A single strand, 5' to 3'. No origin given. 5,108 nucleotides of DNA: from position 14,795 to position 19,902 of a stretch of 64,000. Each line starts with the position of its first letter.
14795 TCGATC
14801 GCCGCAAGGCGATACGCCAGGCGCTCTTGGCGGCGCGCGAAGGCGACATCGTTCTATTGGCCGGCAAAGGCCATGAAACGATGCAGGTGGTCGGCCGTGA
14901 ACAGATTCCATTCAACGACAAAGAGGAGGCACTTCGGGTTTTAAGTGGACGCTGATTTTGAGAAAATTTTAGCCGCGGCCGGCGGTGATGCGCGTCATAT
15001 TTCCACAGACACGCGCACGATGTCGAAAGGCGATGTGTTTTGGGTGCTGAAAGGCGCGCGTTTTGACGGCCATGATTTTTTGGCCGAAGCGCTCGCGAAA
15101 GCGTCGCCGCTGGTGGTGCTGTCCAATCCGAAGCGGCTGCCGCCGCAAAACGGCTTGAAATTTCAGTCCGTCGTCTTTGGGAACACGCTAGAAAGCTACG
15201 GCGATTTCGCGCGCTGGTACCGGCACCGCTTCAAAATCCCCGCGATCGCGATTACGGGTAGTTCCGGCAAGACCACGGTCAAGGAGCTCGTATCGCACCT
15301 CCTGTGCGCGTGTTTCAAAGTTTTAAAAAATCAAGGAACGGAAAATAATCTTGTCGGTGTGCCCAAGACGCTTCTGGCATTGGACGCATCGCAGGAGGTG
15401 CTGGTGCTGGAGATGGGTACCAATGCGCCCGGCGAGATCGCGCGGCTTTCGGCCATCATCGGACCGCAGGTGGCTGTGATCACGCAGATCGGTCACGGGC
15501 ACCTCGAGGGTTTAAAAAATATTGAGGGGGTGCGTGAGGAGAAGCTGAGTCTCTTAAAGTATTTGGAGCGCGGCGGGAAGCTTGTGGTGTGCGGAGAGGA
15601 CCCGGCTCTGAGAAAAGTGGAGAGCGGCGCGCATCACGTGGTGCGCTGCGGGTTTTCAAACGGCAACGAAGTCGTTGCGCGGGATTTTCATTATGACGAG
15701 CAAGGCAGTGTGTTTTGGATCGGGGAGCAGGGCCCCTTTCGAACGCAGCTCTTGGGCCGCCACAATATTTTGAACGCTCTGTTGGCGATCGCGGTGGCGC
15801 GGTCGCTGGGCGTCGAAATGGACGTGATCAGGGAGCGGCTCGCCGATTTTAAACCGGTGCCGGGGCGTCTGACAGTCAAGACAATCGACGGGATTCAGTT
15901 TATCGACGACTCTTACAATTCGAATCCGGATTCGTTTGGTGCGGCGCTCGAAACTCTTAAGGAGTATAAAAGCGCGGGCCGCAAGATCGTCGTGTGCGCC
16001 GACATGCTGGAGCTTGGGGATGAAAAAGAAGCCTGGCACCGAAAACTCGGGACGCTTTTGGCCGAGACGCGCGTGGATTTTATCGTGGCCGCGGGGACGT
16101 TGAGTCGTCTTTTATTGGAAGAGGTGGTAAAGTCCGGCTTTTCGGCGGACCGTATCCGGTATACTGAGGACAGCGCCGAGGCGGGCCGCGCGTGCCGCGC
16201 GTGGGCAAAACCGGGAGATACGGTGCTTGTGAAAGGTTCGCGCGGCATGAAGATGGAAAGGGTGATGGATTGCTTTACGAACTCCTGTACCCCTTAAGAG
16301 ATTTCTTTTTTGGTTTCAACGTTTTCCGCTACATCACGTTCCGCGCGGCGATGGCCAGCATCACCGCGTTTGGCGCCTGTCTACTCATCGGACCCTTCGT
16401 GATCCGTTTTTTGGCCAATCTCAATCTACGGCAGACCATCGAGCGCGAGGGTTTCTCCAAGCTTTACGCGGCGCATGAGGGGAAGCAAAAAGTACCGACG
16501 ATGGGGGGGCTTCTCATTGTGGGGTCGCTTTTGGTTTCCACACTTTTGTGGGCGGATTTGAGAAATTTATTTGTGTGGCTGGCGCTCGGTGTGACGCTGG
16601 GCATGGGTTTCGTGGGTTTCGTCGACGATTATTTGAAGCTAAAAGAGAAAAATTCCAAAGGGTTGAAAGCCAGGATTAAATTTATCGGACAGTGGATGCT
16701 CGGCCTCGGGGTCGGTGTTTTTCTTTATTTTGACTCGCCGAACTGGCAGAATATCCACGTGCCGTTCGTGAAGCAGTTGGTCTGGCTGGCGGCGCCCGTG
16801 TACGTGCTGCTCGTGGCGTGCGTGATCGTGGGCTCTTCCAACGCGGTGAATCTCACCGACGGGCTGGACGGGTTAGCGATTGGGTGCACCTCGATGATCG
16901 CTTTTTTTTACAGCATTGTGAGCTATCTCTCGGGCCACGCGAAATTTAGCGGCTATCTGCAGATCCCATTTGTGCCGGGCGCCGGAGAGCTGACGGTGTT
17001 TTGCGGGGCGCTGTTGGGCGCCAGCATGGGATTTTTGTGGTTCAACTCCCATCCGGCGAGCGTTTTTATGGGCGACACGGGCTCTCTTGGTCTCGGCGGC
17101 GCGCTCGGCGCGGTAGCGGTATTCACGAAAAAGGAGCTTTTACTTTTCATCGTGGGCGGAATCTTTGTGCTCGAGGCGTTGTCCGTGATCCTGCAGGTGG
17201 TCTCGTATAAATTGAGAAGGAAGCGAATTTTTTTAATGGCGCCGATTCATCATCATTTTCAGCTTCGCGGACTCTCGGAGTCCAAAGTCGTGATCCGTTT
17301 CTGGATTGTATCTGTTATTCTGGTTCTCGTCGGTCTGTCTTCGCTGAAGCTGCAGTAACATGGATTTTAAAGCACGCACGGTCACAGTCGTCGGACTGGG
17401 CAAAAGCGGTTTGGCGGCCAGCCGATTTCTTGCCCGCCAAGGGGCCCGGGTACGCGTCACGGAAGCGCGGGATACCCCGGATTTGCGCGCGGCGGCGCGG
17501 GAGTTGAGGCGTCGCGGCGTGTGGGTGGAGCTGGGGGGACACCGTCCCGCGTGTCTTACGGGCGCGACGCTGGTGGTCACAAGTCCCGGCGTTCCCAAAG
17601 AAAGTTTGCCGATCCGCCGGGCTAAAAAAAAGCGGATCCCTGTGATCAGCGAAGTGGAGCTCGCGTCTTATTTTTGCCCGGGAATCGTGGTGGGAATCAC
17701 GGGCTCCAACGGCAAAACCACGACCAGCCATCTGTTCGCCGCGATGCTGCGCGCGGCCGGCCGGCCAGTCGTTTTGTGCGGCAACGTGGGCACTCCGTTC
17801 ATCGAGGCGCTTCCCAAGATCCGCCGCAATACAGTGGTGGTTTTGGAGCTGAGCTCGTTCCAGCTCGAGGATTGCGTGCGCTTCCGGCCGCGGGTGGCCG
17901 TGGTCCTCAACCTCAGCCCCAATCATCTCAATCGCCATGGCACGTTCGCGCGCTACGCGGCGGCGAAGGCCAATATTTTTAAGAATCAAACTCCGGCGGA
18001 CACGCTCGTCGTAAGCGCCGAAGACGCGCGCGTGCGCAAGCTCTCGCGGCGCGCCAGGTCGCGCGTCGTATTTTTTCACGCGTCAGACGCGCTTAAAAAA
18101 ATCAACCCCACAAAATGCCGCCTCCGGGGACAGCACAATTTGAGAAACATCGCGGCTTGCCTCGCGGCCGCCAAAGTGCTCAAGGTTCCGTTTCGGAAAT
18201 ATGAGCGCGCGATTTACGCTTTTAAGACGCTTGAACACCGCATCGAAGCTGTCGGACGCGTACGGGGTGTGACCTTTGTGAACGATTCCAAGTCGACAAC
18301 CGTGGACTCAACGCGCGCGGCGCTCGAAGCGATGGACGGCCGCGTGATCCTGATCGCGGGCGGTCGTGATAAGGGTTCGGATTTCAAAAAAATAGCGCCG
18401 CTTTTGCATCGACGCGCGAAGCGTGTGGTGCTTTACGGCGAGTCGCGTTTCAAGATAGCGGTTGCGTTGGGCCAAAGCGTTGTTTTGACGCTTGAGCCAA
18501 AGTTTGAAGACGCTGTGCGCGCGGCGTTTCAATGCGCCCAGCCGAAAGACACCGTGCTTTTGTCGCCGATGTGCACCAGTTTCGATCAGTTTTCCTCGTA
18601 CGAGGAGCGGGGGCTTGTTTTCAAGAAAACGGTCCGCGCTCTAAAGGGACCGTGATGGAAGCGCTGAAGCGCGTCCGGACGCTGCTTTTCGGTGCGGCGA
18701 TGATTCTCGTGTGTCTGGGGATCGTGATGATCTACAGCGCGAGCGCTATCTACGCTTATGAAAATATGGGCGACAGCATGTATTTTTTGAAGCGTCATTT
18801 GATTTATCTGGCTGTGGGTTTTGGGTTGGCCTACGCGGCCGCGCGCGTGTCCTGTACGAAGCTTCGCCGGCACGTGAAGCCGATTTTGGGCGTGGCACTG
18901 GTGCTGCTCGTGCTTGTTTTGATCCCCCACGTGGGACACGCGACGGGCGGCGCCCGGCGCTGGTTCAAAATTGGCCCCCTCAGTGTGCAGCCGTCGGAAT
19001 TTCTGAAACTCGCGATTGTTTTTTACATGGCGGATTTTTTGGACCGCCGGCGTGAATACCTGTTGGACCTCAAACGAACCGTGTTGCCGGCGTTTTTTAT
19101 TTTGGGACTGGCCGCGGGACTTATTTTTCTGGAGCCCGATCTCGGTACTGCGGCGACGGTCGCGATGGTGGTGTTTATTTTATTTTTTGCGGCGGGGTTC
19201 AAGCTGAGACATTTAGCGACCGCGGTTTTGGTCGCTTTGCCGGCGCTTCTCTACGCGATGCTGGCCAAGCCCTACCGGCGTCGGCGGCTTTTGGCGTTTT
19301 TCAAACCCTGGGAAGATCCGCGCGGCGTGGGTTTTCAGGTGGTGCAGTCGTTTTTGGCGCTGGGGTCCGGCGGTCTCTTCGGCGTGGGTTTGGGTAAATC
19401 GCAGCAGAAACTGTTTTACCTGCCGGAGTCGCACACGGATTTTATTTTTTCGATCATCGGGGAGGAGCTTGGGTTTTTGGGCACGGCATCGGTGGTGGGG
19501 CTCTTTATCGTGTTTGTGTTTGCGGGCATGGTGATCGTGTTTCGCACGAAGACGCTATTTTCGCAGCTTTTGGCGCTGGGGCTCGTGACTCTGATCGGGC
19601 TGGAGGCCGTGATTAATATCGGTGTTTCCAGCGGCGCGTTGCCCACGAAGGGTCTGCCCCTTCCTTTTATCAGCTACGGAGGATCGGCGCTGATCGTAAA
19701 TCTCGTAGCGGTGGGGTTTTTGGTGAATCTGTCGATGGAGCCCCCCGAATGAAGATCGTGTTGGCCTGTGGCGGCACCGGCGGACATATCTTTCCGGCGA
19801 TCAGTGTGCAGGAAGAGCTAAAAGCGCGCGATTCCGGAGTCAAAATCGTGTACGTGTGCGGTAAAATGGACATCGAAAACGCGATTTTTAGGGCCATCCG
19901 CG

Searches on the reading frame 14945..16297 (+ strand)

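Call 76: search_protein_families(library=pfam, proteins=[window:14945-16297:+], max_evalue=1e-8)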
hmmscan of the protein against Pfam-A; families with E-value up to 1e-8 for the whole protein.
window:14945-16297:+ (450 aa): 2 families
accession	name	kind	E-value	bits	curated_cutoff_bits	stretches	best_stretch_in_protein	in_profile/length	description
PF08245.18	Mur_ligase_M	-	5.5e-40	137.9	24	1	103-285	1-200/200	Mur ligase middle domain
PF02875.26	Mur_ligase_C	-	9e-24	85.2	28.4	1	307-433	1-127/127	Mur ligase, glutamate ligase domain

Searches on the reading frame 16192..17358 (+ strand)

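Call 76: search_protein_families(library=pfam, proteins=[window:16192-17358:+], max_evalue=1e-8)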
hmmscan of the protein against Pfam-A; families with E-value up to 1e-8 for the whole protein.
window:16192-17358:+ (388 aa): 1 family
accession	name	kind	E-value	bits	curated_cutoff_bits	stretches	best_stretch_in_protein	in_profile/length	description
PF00953.26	Glycos_transf_4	-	1.2e-34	120.1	27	1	129-311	2-158/160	Glycosyl transferase family 4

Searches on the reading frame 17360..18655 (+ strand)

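Call 76: search_protein_families(library=pfam, proteins=[window:17360-18655:+], max_evalue=1e-8)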
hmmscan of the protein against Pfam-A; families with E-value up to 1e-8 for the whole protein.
window:17360-18655:+ (431 aa): 3 families
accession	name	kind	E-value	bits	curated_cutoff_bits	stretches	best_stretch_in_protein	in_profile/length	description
PF08245.18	Mur_ligase_M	-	9.6e-29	101.2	24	1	113-250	1-156/200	Mur ligase middle domain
PF02875.26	Mur_ligase_C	-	9.2e-18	65.7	28.4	1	293-403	1-125/127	Mur ligase, glutamate ligase domain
PF21799.2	MurD-like_N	-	4.9e-16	59.2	27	1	7-96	2-87/88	Mur ligase MurD-like, N-terminal domain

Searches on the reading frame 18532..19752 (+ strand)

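Call 76: search_protein_families(library=pfam, proteins=[window:18532-19752:+], max_evalue=1e-8)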
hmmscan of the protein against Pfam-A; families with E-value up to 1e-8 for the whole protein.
window:18532-19752:+ (406 aa): 1 family
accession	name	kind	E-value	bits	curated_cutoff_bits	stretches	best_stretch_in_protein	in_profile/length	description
PF01098.24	FTSW_RODA_SPOVE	-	2.5e-112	375.9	26.4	1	50-403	2-353/356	Cell cycle protein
